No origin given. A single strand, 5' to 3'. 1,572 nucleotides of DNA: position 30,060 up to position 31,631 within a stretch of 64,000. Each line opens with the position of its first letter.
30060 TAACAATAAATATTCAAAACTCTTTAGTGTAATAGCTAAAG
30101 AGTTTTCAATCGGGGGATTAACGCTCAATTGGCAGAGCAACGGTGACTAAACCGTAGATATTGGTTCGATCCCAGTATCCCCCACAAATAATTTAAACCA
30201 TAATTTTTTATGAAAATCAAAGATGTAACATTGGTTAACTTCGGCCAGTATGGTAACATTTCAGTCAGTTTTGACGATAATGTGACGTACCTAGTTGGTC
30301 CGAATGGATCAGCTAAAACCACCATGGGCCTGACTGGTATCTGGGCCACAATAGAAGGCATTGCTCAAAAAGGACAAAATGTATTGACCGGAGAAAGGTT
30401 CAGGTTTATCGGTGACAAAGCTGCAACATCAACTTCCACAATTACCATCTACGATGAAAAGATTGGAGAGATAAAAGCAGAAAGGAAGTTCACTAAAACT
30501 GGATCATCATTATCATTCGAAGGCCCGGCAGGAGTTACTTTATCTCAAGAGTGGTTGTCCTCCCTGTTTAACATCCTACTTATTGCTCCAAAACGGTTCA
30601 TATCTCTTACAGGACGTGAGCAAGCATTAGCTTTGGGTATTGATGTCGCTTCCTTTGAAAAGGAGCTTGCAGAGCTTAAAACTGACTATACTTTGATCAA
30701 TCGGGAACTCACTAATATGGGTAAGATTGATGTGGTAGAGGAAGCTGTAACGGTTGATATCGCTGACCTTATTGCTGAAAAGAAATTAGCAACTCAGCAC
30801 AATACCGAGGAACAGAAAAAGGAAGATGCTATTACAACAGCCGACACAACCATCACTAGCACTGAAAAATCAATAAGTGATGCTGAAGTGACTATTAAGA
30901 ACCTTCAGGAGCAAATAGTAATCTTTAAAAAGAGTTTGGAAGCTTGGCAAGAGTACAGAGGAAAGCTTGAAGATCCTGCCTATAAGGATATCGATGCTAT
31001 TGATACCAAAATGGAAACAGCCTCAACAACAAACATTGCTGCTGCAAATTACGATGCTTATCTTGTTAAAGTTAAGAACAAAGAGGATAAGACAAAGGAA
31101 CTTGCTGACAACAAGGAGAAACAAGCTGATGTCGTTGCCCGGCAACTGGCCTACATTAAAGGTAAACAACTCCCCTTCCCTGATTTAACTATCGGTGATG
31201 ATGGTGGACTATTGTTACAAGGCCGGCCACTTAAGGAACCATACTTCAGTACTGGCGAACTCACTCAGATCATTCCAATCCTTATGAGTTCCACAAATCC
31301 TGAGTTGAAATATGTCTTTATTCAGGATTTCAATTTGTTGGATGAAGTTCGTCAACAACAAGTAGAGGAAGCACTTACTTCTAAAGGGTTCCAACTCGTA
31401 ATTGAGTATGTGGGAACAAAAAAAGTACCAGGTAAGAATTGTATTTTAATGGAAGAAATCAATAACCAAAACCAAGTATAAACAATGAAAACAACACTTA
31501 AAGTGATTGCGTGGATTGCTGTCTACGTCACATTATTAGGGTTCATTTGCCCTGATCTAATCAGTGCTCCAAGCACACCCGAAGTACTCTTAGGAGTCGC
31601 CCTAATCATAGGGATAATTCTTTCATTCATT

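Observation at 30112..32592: Self-contained cassette: a tRNA-like gene, an SMC/Rad50-like ABC ATPase and an SPFH/band-7 membrane protein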

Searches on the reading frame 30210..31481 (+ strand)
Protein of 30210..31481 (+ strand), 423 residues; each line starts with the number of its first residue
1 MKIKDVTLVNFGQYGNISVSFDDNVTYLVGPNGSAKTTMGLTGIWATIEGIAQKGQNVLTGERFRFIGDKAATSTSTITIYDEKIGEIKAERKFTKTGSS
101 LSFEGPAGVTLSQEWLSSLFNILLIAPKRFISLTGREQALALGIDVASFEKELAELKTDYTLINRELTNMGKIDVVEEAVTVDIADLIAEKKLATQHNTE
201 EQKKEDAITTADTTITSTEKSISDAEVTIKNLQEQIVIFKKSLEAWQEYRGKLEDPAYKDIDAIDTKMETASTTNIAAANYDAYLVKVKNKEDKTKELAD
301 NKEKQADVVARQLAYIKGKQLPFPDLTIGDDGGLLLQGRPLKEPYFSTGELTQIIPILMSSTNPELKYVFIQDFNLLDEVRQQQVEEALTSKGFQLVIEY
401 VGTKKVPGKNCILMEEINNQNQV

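Call 6: search_protein_families(library=pfam, proteins=[window:30210-31481:+], max_evalue=0.01)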
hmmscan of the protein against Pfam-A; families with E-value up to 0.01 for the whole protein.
window:30210-31481:+ (423 aa): 5 families
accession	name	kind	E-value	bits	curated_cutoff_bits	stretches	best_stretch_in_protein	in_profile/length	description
PF13476.12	AAA_23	-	9.4e-05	23.6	27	1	6-241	2-198/201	AAA domain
PF13175.12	AAA_15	-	0.00012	22.3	32.1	1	1-245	1-210/374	AAA ATPase domain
PF02463.25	SMC_N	-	0.0027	17.6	40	1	3-39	2-40/220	RecF/RecN/SMC N terminal domain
PF05010.19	TACC_C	-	0.0039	17.4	29.9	1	146-255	17-124/201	Transforming acidic coiled-coil-containing protein (TACC), C-terminal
PF13555.12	AAA_29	-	0.0044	17.2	27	0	4-39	2-38/61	P-loop containing region of AAA domain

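Call 8: search_protein_families(library=phrogs, proteins=[window:30210-31481:+], max_evalue=0.01)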
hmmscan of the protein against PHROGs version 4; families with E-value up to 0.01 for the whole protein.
window:30210-31481:+ (423 aa): 5 families
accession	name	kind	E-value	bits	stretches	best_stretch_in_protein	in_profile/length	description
phrog_1499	-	unknown function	8.6e-24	85.6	1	1-405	3-412/427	-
phrog_8323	-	unknown function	7.5e-06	25.7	1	1-39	49-87/623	-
phrog_77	-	DNA, RNA and nucleotide metabolism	5.4e-05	22.9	1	1-46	296-343/967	SbcC-like subunit of palindrome specific endonuclease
phrog_3940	-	unknown function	0.0015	18.4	1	2-39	4-41/537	-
phrog_7507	-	unknown function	0.0022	18.4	0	1-281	2-188/483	-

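Call 9: search_protein_families(library=padloc, proteins=[window:30210-31481:+], max_evalue=1)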
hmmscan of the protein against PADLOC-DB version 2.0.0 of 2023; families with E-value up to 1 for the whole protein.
window:30210-31481:+ (423 aa): 28 families (the best 25 are shown)
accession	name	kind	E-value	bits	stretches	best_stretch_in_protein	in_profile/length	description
PDLC04135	mad3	-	1.6e-07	29.2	1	2-242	1-214/374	mads_3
PDLC00278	PtuA1|PtuA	-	1.3e-06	26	1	1-44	1-43/436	AAA ATPase domain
PDLC00310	PtuA1|PtuA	-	1.7e-06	25.4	1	1-39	1-39/443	AAA ATPase domain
PDLC00267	PtuA1|PtuA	-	4.8e-06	24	1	1-44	1-43/438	AAA ATPase domain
PDLC02979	AriA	-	7.4e-06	24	1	1-259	1-222/373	-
PDLC00271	PtuA1|PtuA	-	1.1e-05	23.2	1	1-39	1-39/421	AAA ATPase domain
PDLC00082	GajA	-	2.1e-05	21.1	1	1-39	1-39/694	AAA ATPase domain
PDLC00299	PtuA1|PtuA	-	2.3e-05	21.6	1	2-48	54-99/535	AAA ATPase domain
PDLC02913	ATPase_I-A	-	3.3e-05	21.2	1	2-39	53-90/508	-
PDLC00298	PtuA1|PtuA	-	4.7e-05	20.6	1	1-41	1-40/423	AAA ATPase domain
PDLC00097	GajA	-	5.1e-05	20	1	1-38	1-39/640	AAA ATPase domain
PDLC00277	PtuA1|PtuA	-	6.1e-05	20.4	1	1-73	1-75/423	AAA ATPase domain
PDLC00290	PtuA1|PtuA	-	7e-05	20.3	1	1-39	1-39/414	AAA ATPase domain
PDLC00090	GajA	-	7.7e-05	19.6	1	1-39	1-40/659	AAA ATPase domain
PDLC00279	PtuA1|PtuA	-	0.00012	19.3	1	1-50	4-52/416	AAA ATPase domain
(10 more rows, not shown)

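Call 10: search_protein_families(library=ncbifam, proteins=[window:30210-31481:+], max_evalue=1)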
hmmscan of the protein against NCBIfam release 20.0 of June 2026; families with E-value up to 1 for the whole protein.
window:30210-31481:+ (423 aa): 10 families
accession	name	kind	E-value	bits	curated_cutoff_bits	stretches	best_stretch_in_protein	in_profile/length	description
NF041760.1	PtuA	equivalog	5.4e-05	22.3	500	1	2-39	51-88/524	retron Ec78 anti-phage system effector ATPase PtuA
NF003034.1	PRK03918.1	equivalog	0.00012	20.3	700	2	1-39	1-39/878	DNA double-strand break repair ATPase Rad50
TIGR02168.1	SMC_prok_B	equivalog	0.00017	19.5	567.35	2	150-314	322-487/1181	chromosome segregation protein SMC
NF002572.0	PRK02224.1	equivalog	0.0014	17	1087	1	1-38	1-38/888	DNA double-strand break repair ATPase Rad50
NF041035.1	Rad50_Halo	equivalog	0.013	13.9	1000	1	1-39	1-39/883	DNA double-strand break repair ATPase Rad50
NF041034.1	Rad50_Sulf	equivalog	0.017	13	1000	1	1-38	1-38/872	DNA double-strand break repair ATPase Rad50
TIGR00611.2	recf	equivalog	0.02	14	172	1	3-38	1-36/339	DNA replication/repair protein RecF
NF040873.1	AztA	equivalog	0.092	12.3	220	1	24-56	19-53/191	zinc ABC transporter ATP-binding protein AztA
NF045780.1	TrlF_fam_ATP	equivalog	0.12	11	350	1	106-304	392-603/944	TrlF family AAA-like ATPase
NF045487.1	ASRP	equivalog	0.34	9.4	300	0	16-273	7-256/593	archaea-specific SMC-related protein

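Call 12: search_dna_similar(query=window:30210-31481:+, collection=phages, mode=protein, max_rows=40, max_evalue=0.001)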
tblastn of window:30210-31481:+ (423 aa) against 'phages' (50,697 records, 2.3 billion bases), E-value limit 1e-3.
Records with a match: 6; places in all: 6; records where one place covers at least 80% of the query: 6.
Best place of each record, by identity: <60% 6.
By first word of the organism name: Arthrobacter 6.
By host as written in the record: Arthrobacter sp. 2; Arthrobacter globiformis B-2979 2; Arthrobacter globiformis NRRL B-2979 SEA 2.
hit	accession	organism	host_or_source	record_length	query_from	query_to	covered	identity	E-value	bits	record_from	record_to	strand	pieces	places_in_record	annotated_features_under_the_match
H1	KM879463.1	Arthrobacter phage vB_ArtM-ArV1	Arthrobacter sp.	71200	1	416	98%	24.1%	3e-5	52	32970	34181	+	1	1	recombinational DNA repair ATPase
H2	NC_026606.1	Arthrobacter phage vB_ArtM-ArV1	Arthrobacter sp.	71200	1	416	98%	24.1%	3e-5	52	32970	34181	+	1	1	recombinational DNA repair ATPase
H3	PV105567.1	Arthrobacter phage Tiff81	Arthrobacter globiformis B-2979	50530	17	402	91%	25.2%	4e-6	56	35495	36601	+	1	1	66: ASCE ATPase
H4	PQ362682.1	Arthrobacter phage Anekin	Arthrobacter globiformis B-2979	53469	17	402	91%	24.0%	6e-7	58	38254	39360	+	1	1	73: hypothetical protein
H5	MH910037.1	Arthrobacter phage Isolde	Arthrobacter globiformis NRRL B-2979 SEA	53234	17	402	91%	22.9%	7e-5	51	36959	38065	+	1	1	69: DNA repair protein, ATPase-like domain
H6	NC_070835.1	Arthrobacter phage Isolde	Arthrobacter globiformis NRRL B-2979 SEA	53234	17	402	91%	22.9%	7e-5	51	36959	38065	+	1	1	69: DNA repair protein, ATPase-like domain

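Call 20: find_related_loci(query=window:30210-31481:+, collection=viral_contigs, flank=6000)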
Query window:30210-31481:+ (423 aa) in viral_contigs; peptide patterns used: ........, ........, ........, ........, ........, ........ (x = any residue, [..] = any of these).
10 stretches matched a pattern, but none encodes a relative of the query by tblastn (E <= 1e-3).

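Call 21: find_homologous_proteins(query=window:30210-31481:+, max_evalue=0.001)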
Query window:30210-31481:+ (423 aa): 269 proteins with E <= 0.001 among 8000 candidates; the best 120 are listed.
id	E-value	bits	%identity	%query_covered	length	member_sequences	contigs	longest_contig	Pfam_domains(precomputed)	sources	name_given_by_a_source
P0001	3.5e-255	864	96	99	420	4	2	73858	-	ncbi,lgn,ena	-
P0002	6.9e-182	623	68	100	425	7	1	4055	PF13476.13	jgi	jgi:DNA repair exonuclease SbcCD ATPase subunit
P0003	1.2e-116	408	47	98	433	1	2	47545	PF13175.13,PF13476.13,PF02463.26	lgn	-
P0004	2.5e-114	401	48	99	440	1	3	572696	PF13175.13,PF13476.13,PF13555.13,PF02463.26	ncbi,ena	-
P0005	5.1e-114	400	47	99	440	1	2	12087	PF13175.13,PF13476.13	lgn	-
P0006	9.0e-114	399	49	99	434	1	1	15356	PF13175.13,PF13476.13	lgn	-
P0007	3.3e-113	397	49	98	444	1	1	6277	PF13175.13,PF13476.13,PF02463.26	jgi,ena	-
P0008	6.3e-112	393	47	98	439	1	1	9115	PF13175.13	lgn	-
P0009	2.9e-110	387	45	98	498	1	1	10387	PF13175.13,PF13476.13,PF13555.13,PF02463.26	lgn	-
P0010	4.0e-110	387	47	100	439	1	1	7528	PF13175.13,PF13476.13,PF02463.26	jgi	jgi:DNA repair ATPase RecN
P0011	8.5e-110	386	44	98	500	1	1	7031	PF13175.13,PF13476.13,PF13555.13,PF02463.26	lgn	-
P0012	8.8e-110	386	48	100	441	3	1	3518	PF13175.13,PF13476.13,PF13555.13,PF02463.26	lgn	-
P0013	9.3e-110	386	46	99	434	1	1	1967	PF13175.13,PF13476.13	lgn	-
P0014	1.5e-109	385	45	98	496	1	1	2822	PF13175.13,PF13476.13,PF13555.13,PF02463.26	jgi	jgi:DNA repair ATPase RecN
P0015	1.9e-109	385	45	98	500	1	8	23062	PF13175.13,PF13476.13,PF13555.13,PF02463.26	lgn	-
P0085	1.8e-101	358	43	98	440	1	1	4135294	PF13175.13,PF13476.13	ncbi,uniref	ncbi:AAA family ATPase [Limibacterium fermenti]|uniref:ATP-binding protein n=1 Tax=Limibacterium fer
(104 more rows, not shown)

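Call 22: find_encoding_contigs(protein=P0001, flank=6000, max_places=3)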
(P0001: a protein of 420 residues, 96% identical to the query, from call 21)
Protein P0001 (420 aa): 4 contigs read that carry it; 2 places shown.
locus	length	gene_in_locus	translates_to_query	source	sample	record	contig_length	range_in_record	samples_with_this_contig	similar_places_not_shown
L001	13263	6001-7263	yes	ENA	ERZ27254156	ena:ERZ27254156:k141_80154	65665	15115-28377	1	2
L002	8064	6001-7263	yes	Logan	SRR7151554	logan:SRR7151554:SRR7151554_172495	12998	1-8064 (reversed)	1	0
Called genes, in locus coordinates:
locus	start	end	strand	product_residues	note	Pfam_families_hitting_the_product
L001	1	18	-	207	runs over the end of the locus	-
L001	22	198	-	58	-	-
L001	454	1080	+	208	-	-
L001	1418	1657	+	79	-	-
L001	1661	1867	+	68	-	-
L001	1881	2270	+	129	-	-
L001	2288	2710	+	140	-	PF01396:Zn_ribbon_Top1 (weak)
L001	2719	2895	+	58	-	-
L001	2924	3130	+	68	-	-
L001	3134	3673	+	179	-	-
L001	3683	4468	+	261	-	-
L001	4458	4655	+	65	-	-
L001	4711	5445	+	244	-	-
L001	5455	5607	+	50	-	-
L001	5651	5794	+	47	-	-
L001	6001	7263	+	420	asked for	-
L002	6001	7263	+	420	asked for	-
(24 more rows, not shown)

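Call 23: find_encoding_contigs(protein=P0004, flank=8000, max_places=3)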
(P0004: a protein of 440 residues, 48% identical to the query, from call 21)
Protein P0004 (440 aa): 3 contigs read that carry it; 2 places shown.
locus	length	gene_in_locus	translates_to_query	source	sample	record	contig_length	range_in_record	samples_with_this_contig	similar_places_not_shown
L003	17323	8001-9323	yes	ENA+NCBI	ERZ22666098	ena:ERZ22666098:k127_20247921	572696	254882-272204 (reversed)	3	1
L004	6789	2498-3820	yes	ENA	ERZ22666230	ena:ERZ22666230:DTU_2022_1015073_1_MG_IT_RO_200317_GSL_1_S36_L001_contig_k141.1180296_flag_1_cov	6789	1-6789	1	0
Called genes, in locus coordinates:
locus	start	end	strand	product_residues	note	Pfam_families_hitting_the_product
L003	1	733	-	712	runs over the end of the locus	PF02897:Peptidase_S9_N, PF00326:Peptidase_S9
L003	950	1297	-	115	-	-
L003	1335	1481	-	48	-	-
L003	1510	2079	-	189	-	-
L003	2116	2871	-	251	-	-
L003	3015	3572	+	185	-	-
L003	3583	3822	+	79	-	-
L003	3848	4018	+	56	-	-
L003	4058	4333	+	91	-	-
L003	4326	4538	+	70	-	-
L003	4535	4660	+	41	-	-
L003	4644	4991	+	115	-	-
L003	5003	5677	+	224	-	-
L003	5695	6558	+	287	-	PF12705:PDDEXK_1 (weak)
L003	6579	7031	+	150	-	-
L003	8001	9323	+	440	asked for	PF02463:SMC_N (weak), PF13175:AAA_15, PF13476:AAA_23, PF13555:AAA_29 (faint)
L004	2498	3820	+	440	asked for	PF02463:SMC_N (weak), PF13175:AAA_15, PF13476:AAA_23, PF13555:AAA_29 (faint)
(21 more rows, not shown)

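Call 24: find_encoding_contigs(protein=P0085, flank=8000, max_places=2)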
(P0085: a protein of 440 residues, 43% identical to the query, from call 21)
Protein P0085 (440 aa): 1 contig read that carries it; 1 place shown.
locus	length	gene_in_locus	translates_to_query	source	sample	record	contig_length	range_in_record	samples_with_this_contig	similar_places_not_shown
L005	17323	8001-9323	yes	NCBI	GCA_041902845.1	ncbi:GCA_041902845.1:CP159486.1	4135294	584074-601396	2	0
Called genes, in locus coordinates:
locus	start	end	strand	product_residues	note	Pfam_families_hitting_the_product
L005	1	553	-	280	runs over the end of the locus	PF13561:adh_short_C2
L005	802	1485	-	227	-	PF00230:MIP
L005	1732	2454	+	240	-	PF13483:Lactamase_B_3 (weak)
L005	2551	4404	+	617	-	PF04551:GcpE, PF26540:GcpE_C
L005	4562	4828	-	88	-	-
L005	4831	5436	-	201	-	PF10543:ORF6N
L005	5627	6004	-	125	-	PF13443:HTH_26 (weak), PF25119:HSNSD_N (weak)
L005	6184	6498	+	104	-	-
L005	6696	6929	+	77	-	-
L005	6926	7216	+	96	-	PF00196:GerE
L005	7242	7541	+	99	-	-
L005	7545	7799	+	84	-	-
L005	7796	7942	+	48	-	-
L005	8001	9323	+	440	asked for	PF13175:AAA_15, PF13476:AAA_23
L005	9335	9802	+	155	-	-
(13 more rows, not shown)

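Call 25: find_encoding_contigs(protein=P0002, flank=6000, max_places=3)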
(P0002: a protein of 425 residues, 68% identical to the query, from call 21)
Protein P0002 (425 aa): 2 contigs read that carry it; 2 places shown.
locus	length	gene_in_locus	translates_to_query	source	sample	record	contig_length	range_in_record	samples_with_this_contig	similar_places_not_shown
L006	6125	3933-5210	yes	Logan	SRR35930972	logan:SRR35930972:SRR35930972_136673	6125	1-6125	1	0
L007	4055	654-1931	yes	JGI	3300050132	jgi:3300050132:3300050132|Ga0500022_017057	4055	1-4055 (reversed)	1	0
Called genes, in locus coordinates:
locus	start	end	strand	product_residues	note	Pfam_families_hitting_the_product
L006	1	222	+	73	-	?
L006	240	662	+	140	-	PF01396:Zn_ribbon_Top1 (weak)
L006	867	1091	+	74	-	-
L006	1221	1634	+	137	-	-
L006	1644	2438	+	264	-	-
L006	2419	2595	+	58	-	-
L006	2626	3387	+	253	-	-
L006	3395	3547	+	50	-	-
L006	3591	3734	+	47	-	-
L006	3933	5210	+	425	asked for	PF13476:AAA_23 (weak)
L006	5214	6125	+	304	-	?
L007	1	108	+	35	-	?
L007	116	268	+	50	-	-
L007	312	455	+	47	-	-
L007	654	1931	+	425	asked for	PF13476:AAA_23 (weak)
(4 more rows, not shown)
